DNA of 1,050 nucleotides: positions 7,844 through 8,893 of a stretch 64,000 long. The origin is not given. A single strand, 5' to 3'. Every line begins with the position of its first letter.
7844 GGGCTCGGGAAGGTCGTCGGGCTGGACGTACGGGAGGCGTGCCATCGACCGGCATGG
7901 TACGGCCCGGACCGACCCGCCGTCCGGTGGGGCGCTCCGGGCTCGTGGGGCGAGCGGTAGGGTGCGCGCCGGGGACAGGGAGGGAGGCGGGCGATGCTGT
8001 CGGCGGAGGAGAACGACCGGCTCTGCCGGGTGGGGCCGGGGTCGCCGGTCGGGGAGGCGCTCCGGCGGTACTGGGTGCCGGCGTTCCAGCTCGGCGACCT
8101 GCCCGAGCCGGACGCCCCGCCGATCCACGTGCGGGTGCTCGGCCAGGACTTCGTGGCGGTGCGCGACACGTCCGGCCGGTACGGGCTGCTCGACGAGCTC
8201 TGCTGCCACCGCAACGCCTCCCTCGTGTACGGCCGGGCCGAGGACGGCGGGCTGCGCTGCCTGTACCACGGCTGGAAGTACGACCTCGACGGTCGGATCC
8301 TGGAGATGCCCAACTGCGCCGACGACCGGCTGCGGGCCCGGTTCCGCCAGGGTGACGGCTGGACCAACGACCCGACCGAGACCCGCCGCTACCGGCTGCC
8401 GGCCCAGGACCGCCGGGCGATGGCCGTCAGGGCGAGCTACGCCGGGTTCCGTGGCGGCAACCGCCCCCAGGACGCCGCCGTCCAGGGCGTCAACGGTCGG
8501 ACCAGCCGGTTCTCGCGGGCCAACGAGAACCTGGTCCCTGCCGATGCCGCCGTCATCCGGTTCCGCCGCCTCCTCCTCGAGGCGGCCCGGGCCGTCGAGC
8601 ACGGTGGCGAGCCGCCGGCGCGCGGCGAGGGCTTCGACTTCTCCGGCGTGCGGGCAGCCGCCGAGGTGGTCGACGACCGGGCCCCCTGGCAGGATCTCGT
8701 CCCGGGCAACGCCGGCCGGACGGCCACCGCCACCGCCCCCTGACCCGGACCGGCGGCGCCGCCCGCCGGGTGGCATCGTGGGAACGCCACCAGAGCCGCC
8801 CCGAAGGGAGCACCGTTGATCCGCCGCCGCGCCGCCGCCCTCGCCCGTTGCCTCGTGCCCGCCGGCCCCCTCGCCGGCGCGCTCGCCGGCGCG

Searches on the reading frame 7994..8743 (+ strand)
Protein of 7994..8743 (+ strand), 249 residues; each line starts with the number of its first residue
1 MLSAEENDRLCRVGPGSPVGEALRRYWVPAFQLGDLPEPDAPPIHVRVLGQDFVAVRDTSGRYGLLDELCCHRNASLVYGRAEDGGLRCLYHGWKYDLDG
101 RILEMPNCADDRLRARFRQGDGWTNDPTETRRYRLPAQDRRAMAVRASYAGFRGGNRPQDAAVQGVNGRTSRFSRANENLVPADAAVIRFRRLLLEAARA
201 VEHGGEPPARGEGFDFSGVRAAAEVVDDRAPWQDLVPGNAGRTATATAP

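Call 43: search_protein_families(library=pfam, proteins=[window:7994-8743:+], max_evalue=0.001)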
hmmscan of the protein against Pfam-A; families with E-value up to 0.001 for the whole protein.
window:7994-8743:+ (249 aa): 2 families
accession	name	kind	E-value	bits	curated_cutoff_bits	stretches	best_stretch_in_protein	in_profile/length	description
PF00355.32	Rieske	-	8.2e-17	61.3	20.3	1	27-109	2-82/88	Rieske [2Fe-2S] domain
PF19301.5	LigXa_C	-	1.2e-05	25.1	27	1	138-233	190-282/304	LigXa C-terminal domain like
